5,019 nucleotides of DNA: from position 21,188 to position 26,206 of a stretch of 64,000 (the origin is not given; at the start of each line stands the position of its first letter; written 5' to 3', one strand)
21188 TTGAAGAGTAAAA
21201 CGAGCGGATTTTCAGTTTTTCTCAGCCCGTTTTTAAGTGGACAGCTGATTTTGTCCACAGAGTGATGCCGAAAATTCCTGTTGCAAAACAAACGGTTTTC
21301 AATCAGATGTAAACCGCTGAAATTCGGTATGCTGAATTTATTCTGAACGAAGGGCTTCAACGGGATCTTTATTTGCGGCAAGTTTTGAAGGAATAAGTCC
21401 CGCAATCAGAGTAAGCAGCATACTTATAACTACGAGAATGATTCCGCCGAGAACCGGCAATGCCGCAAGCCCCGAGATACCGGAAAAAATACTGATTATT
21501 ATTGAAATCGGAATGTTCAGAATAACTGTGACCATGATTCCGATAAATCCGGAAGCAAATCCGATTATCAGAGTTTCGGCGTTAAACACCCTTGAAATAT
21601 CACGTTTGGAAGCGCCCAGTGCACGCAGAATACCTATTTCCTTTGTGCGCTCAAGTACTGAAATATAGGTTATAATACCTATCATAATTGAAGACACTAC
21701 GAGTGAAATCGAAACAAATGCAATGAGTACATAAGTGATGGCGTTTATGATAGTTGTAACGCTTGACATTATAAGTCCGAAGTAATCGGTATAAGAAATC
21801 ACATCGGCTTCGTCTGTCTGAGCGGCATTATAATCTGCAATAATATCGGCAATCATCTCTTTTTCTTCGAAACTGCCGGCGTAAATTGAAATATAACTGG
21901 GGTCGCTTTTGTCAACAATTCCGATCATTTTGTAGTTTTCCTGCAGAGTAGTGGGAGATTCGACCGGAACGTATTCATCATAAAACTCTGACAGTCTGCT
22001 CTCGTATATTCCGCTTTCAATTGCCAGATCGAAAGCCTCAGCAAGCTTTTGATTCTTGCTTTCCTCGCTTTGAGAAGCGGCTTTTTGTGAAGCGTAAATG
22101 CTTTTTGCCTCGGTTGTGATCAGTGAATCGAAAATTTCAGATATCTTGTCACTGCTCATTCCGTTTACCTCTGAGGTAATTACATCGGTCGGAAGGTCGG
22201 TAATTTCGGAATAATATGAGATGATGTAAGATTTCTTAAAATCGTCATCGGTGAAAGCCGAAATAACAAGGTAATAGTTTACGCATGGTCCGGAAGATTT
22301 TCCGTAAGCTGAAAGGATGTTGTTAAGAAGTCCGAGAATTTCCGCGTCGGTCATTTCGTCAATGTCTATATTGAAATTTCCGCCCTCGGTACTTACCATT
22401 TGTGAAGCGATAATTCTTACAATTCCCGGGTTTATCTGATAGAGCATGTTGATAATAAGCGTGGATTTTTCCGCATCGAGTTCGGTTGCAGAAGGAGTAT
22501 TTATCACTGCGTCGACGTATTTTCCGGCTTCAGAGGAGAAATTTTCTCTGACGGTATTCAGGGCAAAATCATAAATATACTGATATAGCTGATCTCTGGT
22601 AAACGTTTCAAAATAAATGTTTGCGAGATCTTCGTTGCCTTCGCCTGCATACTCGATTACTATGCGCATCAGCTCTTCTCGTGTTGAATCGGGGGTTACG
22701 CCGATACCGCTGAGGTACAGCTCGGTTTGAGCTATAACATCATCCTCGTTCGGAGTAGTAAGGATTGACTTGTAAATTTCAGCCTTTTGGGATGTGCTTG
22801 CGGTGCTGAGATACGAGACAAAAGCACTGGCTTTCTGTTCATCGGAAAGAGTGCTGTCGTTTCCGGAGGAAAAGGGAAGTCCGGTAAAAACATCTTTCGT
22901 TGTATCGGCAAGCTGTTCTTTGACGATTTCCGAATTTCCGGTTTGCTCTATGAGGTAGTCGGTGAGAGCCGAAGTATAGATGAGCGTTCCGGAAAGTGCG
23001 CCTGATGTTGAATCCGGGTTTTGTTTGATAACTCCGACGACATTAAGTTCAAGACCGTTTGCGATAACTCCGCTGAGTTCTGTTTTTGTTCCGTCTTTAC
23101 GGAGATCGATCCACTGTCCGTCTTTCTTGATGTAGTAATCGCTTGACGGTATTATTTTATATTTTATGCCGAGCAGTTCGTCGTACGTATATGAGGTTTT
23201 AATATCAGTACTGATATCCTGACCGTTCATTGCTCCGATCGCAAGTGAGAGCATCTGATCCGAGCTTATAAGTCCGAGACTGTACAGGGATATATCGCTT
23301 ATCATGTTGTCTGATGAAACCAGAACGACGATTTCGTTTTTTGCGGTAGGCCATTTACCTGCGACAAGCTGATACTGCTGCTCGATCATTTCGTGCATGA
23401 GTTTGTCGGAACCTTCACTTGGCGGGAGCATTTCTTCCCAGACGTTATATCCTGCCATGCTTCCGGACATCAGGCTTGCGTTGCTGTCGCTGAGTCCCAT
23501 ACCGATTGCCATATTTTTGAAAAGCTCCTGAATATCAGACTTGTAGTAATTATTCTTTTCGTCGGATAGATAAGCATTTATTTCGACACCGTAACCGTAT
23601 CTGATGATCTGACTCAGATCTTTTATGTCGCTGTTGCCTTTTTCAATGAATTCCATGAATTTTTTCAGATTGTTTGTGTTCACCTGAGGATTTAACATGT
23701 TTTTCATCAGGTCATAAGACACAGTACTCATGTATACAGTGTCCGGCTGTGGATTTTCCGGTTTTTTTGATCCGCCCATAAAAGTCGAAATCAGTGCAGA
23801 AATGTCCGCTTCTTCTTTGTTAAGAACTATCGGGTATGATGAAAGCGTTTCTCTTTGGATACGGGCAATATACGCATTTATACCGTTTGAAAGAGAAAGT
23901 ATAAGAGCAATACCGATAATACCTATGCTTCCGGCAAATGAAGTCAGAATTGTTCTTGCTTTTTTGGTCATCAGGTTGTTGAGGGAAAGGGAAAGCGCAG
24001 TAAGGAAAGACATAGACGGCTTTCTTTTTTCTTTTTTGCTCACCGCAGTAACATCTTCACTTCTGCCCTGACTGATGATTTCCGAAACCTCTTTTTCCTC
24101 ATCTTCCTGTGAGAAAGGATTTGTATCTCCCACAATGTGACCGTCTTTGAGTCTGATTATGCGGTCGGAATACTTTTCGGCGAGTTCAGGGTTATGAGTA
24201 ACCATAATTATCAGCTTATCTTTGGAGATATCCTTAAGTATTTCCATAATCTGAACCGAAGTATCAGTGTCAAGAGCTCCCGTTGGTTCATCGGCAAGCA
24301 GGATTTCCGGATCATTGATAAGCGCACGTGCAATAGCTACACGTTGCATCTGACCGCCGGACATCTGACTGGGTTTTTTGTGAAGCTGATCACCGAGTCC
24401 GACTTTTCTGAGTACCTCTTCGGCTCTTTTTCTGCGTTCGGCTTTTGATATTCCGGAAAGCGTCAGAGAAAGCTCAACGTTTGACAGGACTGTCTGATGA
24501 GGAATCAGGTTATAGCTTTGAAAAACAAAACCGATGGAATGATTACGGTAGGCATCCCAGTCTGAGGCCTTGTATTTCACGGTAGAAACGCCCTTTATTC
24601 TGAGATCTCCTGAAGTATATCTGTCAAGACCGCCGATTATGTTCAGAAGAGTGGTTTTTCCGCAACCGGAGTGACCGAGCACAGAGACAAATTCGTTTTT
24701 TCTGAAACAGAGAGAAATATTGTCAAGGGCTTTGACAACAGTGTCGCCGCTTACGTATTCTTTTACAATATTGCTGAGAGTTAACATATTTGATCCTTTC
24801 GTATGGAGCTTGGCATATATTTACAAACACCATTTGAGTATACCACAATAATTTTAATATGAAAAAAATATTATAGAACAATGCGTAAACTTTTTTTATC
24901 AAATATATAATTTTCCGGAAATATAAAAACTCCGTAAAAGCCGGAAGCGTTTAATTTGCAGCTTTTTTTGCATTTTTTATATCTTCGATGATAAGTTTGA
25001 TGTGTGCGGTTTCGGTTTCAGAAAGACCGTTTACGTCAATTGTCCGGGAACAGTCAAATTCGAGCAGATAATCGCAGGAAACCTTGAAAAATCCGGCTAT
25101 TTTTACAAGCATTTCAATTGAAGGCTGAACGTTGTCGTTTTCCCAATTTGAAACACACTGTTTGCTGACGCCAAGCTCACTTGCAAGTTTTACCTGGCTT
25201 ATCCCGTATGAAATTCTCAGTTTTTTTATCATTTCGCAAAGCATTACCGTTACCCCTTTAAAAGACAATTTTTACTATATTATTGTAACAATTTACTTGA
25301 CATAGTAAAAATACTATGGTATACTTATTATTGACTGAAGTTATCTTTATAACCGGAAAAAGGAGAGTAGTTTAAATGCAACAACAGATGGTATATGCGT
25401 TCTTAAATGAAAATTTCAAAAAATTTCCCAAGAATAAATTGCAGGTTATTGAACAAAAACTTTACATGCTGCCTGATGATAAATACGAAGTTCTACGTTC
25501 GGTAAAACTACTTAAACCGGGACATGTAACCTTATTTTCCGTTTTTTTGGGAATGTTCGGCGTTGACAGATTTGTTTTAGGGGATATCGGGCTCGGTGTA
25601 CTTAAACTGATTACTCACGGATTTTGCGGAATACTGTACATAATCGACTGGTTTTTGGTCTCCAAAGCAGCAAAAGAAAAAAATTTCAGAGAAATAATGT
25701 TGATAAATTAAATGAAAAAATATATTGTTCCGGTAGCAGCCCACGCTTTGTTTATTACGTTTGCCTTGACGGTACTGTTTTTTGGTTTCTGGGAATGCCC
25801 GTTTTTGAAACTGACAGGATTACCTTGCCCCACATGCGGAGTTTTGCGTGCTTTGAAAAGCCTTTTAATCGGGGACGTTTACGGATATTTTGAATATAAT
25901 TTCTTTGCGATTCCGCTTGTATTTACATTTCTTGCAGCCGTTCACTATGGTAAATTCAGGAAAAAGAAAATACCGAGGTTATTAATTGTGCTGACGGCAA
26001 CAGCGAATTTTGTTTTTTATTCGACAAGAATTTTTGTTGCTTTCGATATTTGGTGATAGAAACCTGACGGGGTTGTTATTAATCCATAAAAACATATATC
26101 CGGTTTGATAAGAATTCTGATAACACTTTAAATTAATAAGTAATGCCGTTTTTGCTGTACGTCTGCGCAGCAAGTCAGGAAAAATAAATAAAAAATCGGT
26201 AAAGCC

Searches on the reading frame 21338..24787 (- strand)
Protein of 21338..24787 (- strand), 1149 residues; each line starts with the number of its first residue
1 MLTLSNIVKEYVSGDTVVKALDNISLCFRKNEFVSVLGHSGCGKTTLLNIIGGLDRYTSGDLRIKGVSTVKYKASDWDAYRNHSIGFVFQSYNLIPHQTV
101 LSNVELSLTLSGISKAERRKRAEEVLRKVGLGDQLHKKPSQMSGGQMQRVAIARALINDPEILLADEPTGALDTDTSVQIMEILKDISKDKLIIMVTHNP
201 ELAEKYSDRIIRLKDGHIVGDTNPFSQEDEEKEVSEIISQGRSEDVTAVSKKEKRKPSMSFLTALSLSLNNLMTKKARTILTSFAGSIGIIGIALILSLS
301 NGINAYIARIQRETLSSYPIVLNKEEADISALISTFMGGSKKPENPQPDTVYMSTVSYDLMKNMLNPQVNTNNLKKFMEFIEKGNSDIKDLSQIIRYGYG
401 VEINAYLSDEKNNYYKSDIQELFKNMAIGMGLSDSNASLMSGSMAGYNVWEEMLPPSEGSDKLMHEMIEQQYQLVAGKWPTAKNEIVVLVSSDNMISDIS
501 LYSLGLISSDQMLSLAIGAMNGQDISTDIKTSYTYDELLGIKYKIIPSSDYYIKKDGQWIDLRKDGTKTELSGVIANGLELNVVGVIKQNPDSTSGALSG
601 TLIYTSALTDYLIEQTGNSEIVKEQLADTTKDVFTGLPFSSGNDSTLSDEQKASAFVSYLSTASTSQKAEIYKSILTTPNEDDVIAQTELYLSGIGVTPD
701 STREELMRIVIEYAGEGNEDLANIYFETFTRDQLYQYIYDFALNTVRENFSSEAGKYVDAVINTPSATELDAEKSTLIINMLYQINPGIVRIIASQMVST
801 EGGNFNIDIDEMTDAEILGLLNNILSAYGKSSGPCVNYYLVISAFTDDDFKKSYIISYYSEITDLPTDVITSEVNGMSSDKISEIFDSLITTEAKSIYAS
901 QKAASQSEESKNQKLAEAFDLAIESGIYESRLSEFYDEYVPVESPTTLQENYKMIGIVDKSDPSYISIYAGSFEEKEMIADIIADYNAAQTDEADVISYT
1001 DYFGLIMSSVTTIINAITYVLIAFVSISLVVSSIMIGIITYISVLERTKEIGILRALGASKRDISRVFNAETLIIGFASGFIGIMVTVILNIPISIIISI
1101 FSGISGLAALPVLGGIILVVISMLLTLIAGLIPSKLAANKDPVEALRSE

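Call 83: search_protein_families(library=pfam, proteins=[window:21338-24787:-], max_evalue=0.00001)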
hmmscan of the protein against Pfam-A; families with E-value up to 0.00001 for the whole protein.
window:21338-24787:- (1149 aa): 2 families
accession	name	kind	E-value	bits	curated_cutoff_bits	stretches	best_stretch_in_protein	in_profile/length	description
PF00005.33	ABC_tran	-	8e-35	120.9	25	1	21-169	1-136/137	ABC transporter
PF02687.27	FtsX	-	1.2e-15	58.1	25.5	1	1023-1142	2-120/120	FtsX-like permease C-terminal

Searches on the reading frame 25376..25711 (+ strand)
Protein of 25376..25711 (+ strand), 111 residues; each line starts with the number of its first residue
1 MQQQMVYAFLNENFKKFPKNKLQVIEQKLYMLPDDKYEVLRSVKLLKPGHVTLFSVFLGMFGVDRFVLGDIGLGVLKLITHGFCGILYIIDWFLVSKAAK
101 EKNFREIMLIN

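Call 5: search_protein_families(library=pfam, proteins=[window:25376-25711:+])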
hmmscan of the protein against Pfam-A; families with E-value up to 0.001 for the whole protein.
window:25376-25711:+ (111 aa): 1 family
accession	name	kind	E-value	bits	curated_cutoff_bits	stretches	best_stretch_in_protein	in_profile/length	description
PF05154.21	TM2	-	1.7e-12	47.8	27.9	1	53-93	10-51/51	TM2 domain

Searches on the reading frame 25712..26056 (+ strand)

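Call 5: search_protein_families(library=pfam, proteins=[window:25712-26056:+])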
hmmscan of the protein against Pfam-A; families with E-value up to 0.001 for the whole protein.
window:25712-26056:+ (114 aa): 1 family
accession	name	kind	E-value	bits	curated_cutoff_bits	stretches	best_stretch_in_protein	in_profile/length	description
PF10825.13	DUF2752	-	8e-15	55.1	27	1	29-75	1-47/49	Protein of unknown function (DUF2752)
